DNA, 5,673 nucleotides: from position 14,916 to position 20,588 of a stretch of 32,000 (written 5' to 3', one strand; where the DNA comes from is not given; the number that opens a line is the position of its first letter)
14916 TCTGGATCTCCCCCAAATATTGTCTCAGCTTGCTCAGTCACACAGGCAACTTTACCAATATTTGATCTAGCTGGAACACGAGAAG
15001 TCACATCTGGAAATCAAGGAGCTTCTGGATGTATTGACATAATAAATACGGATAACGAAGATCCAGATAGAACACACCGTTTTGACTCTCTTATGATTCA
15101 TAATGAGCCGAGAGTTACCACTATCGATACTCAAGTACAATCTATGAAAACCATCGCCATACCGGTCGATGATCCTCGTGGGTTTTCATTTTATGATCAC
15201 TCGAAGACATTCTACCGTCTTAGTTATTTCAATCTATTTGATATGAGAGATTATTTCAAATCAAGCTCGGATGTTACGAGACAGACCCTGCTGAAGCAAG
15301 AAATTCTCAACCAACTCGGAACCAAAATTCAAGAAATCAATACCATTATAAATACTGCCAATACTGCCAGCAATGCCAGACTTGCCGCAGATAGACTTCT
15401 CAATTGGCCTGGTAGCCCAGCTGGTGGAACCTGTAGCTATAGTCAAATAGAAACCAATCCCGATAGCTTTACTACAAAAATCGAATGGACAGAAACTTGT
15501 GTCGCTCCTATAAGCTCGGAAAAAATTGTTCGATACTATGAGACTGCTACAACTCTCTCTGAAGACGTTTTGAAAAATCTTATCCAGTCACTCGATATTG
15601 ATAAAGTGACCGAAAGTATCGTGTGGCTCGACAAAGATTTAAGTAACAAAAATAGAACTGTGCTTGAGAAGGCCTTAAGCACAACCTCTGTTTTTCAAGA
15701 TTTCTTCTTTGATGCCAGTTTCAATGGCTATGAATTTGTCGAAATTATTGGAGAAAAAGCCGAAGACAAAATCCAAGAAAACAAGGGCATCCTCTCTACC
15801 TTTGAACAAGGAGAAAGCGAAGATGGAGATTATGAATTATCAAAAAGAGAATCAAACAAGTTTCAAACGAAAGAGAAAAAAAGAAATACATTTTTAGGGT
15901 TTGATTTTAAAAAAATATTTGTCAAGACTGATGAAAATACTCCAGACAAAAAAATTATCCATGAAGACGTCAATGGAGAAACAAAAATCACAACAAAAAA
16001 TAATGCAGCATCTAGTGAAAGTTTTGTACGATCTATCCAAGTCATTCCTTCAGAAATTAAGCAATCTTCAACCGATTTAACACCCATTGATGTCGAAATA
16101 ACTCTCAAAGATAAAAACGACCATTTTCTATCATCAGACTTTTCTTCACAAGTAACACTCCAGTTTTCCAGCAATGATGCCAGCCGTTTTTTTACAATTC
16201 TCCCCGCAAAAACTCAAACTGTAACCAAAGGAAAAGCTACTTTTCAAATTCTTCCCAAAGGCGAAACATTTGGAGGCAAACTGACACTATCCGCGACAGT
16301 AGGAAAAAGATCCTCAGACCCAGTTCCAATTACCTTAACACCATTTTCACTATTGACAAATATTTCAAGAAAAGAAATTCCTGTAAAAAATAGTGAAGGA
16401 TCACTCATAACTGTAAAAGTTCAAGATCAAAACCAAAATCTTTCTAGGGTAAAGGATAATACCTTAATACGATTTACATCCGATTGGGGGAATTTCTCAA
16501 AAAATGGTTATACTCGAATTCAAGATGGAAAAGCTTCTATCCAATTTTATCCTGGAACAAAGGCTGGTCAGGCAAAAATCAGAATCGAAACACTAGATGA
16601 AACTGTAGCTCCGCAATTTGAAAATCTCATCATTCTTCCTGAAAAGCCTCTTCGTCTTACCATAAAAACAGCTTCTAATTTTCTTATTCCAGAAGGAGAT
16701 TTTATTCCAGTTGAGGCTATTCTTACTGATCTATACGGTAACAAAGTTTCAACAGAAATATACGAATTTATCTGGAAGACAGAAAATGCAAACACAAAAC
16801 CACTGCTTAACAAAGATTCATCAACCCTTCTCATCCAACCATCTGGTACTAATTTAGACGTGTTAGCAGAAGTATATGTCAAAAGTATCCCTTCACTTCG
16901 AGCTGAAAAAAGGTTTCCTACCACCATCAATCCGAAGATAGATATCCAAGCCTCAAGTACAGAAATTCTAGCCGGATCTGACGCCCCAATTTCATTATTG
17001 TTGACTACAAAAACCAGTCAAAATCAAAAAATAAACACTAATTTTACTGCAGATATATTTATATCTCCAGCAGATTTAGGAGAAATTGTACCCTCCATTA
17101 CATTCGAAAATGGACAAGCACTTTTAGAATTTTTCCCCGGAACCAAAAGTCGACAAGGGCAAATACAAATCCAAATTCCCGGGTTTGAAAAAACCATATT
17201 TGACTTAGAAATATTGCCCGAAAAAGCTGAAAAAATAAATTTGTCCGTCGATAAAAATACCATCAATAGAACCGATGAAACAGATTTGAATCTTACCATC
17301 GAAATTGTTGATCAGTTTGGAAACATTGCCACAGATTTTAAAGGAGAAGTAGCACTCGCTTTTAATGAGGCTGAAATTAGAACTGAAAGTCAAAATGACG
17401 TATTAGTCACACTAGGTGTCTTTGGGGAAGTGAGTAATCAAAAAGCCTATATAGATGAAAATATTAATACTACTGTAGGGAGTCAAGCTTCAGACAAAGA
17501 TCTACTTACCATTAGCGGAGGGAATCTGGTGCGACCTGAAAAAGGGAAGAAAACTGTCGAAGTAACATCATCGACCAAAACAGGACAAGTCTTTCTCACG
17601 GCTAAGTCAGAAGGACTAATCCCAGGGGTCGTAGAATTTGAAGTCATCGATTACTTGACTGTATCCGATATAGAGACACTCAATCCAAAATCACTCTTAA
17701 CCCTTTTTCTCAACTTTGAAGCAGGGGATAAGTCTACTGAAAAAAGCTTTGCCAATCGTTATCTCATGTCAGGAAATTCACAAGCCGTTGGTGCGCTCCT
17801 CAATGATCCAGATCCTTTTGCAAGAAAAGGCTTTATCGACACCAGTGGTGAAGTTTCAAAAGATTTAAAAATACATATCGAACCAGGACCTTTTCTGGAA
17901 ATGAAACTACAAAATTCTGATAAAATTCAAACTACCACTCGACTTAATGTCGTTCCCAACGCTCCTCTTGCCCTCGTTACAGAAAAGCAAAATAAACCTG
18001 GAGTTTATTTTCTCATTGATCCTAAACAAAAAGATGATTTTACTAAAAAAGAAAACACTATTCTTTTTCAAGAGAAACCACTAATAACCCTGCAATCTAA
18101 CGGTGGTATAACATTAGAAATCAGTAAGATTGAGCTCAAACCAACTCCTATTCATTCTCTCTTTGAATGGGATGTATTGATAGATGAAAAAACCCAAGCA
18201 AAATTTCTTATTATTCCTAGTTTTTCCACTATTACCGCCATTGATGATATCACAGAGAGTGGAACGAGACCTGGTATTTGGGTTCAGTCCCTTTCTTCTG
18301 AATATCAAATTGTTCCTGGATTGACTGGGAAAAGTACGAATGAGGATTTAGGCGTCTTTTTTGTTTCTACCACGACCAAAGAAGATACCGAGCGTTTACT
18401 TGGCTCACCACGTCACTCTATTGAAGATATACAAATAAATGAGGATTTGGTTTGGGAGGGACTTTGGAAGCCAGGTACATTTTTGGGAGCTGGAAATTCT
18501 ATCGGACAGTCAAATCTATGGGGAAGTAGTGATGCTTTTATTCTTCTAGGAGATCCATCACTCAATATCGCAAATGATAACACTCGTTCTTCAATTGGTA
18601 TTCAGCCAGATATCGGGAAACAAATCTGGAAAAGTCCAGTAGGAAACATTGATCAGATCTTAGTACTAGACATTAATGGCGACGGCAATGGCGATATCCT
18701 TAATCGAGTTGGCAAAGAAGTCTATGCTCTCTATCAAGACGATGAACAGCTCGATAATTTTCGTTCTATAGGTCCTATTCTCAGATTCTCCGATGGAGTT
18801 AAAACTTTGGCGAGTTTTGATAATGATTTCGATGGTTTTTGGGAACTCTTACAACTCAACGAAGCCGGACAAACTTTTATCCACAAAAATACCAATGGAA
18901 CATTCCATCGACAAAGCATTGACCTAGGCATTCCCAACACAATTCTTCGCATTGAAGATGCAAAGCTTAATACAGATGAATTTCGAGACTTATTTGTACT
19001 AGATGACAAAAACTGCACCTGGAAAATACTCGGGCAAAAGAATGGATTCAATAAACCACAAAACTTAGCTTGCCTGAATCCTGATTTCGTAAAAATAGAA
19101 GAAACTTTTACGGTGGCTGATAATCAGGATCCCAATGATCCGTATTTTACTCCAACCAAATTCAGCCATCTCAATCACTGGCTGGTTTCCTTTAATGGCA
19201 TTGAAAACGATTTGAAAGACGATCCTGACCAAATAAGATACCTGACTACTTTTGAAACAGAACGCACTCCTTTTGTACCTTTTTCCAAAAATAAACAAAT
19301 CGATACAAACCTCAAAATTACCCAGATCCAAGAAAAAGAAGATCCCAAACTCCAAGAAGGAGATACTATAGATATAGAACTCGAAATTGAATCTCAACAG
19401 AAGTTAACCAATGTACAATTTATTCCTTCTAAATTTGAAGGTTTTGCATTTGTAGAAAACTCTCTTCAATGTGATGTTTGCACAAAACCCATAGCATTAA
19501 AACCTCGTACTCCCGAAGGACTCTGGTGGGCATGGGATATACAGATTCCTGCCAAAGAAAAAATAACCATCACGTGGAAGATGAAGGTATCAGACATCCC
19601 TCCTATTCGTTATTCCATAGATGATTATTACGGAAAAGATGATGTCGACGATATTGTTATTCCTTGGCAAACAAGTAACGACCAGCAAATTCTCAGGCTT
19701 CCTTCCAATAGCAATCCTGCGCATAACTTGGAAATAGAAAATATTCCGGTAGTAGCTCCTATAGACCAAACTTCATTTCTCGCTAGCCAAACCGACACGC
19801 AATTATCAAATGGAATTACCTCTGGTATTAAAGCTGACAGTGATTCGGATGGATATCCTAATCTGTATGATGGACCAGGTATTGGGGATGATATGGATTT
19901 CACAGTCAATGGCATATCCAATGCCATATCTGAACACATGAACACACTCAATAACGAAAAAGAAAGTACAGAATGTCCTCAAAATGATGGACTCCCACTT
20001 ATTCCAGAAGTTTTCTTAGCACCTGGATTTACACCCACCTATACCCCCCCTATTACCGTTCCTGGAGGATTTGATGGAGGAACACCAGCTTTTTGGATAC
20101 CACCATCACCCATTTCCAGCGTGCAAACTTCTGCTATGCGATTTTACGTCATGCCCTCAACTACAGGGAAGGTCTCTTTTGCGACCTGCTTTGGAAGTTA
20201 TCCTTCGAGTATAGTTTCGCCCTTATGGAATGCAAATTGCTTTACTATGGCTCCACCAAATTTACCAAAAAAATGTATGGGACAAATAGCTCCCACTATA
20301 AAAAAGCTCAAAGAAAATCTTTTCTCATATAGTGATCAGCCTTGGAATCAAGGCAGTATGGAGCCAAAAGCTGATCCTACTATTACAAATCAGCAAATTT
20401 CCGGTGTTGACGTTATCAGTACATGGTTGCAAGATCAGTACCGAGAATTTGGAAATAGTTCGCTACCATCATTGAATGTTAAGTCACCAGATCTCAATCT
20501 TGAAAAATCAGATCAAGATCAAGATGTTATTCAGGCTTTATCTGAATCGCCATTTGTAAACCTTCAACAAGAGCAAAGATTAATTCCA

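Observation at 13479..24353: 3624-aa secreted giant protein with a mosaic adhesin architecture and no recognisable anchor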

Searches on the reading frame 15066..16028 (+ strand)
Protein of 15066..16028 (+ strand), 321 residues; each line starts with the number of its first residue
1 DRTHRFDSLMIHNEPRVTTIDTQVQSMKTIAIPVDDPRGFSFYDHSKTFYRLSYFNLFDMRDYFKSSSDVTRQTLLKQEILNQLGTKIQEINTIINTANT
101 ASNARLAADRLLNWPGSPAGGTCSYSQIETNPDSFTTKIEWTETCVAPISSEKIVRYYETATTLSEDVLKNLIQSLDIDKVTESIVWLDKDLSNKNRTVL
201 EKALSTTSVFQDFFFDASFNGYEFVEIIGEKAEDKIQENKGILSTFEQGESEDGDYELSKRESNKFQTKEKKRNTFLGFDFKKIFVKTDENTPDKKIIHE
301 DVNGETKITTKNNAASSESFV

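Call 65: search_protein_families(library=pfam, proteins=[window:15066-16028:+], max_evalue=5)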
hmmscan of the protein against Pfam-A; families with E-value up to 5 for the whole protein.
window:15066-16028:+ (321 aa): 2 families
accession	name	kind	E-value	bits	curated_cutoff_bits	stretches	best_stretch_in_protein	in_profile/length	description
PF08373.16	RAP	-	0.14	12.6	24.2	1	63-92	9-38/58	RAP domain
PF04659.18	Arch_fla_DE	-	0.17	12.2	21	1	127-181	8-65/96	Archaeal flagella protein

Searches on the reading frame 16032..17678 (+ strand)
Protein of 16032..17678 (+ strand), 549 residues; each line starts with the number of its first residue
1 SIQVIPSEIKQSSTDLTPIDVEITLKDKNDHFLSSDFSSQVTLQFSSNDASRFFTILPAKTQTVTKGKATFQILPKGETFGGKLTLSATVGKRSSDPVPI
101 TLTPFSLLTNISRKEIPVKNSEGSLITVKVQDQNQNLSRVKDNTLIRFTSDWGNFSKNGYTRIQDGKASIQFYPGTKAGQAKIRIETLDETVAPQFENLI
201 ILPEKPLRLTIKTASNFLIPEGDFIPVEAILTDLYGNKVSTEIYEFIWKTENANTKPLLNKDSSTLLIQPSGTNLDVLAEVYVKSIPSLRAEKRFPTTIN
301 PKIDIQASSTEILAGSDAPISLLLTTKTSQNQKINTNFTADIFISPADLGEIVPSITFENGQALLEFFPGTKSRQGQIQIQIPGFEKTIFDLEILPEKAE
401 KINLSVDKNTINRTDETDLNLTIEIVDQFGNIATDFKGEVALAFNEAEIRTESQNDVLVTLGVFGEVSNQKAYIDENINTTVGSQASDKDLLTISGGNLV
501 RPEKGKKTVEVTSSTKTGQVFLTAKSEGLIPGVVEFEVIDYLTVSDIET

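Call 65: search_protein_families(library=pfam, proteins=[window:16032-17678:+], max_evalue=5)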
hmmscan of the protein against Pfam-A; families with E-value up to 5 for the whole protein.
window:16032-17678:+ (549 aa): 3 families
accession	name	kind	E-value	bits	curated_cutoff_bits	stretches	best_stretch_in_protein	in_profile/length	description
PF09134.16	Invasin_D3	-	3e-09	37.7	33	2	112-185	10-80/98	Invasin, domain 3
PF18565.7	Glyco_hydro2_C5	-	5e-05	23.5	32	2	402-442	1-41/103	Glycoside hydrolase family 2 C-terminal domain 5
PF20257.3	SAM_HAT_C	-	0.21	12.4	25.5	1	422-471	2-51/84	SAM hydroxide adenosyltransferase C-terminal domain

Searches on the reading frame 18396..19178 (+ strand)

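Call 65: search_protein_families(library=pfam, proteins=[window:18396-19178:+], max_evalue=5)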
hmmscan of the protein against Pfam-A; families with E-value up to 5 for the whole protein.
window:18396-19178:+ (261 aa): 1 family
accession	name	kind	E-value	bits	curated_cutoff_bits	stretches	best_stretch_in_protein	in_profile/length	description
PF13517.12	FG-GAP_3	-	0.016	16.3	26.9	2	80-102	38-60/61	FG-GAP-like repeat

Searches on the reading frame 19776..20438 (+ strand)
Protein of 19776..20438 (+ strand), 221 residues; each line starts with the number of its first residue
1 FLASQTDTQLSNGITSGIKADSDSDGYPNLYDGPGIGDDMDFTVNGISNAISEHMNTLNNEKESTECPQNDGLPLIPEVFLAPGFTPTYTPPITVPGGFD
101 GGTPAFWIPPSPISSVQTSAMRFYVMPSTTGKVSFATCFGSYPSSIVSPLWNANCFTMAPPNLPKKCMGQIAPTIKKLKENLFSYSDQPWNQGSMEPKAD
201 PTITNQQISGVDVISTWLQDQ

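Call 65: search_protein_families(library=pfam, proteins=[window:19776-20438:+], max_evalue=5)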
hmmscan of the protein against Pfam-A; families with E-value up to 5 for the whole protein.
window:19776-20438:+ (221 aa): 2 families
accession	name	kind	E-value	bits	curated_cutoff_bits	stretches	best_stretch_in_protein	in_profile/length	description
PF06457.16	Ectatomin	-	0.063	13.7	25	1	155-177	10-30/34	Ectatomin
PF03454.20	MoeA_C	-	0.26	12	22.1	1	136-163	31-58/72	MoeA C-terminal region (domain IV)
